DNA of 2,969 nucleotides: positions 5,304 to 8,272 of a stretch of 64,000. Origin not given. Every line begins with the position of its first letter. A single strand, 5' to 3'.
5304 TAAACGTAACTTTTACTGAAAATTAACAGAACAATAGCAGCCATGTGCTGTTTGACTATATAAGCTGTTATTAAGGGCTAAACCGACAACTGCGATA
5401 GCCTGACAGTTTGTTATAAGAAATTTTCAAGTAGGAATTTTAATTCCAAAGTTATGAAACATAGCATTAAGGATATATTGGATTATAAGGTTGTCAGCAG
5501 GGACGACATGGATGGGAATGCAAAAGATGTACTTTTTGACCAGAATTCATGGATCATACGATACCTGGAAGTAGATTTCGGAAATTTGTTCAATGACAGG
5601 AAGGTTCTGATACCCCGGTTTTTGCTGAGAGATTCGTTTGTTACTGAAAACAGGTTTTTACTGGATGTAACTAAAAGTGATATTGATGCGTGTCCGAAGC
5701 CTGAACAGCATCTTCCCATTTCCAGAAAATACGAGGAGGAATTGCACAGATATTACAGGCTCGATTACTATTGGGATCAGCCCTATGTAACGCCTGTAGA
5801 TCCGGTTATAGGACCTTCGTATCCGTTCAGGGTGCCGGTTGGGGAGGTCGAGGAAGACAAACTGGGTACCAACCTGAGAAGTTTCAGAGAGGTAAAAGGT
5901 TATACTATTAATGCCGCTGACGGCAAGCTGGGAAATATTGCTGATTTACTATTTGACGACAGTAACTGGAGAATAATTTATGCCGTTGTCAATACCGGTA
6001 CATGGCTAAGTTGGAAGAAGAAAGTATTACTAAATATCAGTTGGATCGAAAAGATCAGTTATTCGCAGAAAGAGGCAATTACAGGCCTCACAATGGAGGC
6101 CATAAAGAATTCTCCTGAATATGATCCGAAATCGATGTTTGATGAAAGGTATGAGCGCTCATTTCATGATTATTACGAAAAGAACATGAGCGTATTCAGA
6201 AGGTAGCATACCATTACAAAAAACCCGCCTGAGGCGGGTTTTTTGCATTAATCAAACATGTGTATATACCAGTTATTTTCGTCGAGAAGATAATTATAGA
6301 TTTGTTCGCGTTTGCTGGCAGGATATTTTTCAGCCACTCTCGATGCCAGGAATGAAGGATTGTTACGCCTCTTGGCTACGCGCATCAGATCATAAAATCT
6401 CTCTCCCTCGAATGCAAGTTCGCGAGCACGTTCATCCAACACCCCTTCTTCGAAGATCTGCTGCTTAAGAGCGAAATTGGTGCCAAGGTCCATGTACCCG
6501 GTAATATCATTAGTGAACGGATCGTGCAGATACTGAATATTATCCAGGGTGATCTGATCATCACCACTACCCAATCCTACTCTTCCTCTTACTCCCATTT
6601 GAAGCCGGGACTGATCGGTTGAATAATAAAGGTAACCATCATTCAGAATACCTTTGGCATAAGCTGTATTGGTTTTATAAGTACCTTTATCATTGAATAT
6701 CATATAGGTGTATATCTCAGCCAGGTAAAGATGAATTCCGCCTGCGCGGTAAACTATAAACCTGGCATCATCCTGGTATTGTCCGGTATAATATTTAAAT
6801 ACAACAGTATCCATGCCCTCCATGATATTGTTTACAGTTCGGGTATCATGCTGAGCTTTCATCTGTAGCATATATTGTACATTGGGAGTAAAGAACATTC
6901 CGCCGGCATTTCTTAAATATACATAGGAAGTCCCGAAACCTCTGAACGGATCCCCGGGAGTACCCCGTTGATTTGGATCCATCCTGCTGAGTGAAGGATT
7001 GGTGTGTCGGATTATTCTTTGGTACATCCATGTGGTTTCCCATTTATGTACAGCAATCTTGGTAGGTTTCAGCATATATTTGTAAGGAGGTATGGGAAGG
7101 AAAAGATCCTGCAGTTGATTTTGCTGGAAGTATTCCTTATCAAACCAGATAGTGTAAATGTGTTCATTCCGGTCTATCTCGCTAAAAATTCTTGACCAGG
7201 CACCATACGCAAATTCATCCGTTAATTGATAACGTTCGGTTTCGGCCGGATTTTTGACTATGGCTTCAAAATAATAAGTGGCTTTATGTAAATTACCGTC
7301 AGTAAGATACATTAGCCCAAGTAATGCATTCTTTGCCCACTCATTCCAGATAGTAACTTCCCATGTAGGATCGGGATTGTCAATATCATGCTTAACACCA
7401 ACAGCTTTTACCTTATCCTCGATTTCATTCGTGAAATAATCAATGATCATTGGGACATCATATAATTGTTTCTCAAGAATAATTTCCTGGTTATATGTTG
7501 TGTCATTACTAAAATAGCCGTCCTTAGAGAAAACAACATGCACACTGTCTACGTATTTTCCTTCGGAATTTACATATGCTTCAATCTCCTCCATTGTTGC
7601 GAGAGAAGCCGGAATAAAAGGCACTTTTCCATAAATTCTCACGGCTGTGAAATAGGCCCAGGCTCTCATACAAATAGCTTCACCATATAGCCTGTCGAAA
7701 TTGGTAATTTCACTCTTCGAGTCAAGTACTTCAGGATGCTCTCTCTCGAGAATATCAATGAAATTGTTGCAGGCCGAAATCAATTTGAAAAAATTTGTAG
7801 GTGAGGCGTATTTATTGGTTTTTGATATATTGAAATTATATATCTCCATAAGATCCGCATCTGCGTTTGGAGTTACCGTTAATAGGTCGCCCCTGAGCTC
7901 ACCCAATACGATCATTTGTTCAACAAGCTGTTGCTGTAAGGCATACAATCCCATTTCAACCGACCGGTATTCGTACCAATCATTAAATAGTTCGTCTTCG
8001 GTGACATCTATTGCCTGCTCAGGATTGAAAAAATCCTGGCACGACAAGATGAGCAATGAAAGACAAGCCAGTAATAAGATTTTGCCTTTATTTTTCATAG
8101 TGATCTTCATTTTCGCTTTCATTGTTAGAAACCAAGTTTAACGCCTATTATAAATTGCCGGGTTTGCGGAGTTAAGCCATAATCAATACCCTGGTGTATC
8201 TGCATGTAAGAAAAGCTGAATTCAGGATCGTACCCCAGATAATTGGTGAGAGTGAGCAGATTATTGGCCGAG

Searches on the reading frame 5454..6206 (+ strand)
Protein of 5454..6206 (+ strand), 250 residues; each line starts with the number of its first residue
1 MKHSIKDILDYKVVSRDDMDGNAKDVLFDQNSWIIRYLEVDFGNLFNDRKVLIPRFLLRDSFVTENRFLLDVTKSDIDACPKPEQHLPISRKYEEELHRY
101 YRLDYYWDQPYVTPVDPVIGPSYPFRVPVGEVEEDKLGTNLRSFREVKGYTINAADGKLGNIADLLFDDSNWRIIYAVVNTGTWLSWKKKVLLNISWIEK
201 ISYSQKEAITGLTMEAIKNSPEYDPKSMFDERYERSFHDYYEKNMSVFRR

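Call 37: search_protein_families(library=pfam, proteins=[window:5454-6206:+], max_evalue=0.00001)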
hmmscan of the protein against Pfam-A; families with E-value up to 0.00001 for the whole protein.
window:5454-6206:+ (250 aa): 1 family
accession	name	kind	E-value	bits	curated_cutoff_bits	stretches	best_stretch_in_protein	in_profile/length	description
PF05239.21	PRC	-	4.4e-11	43.1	21.2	0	144-200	6-61/78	PRC-barrel domain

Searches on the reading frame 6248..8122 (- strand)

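Call 37: search_protein_families(library=pfam, proteins=[window:6248-8122:-], max_evalue=0.00001)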
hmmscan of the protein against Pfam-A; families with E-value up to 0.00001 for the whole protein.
window:6248-8122:- (624 aa): 2 families
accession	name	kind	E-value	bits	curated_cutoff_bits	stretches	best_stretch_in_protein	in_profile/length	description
PF07980.17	SusD_RagB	-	2.6e-09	37.6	23.1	1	445-593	146-247/297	SusD family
PF14322.12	SusD-like_3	-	2.1e-07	31.8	27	1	101-177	74-140/191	Starch-binding associating with outer membrane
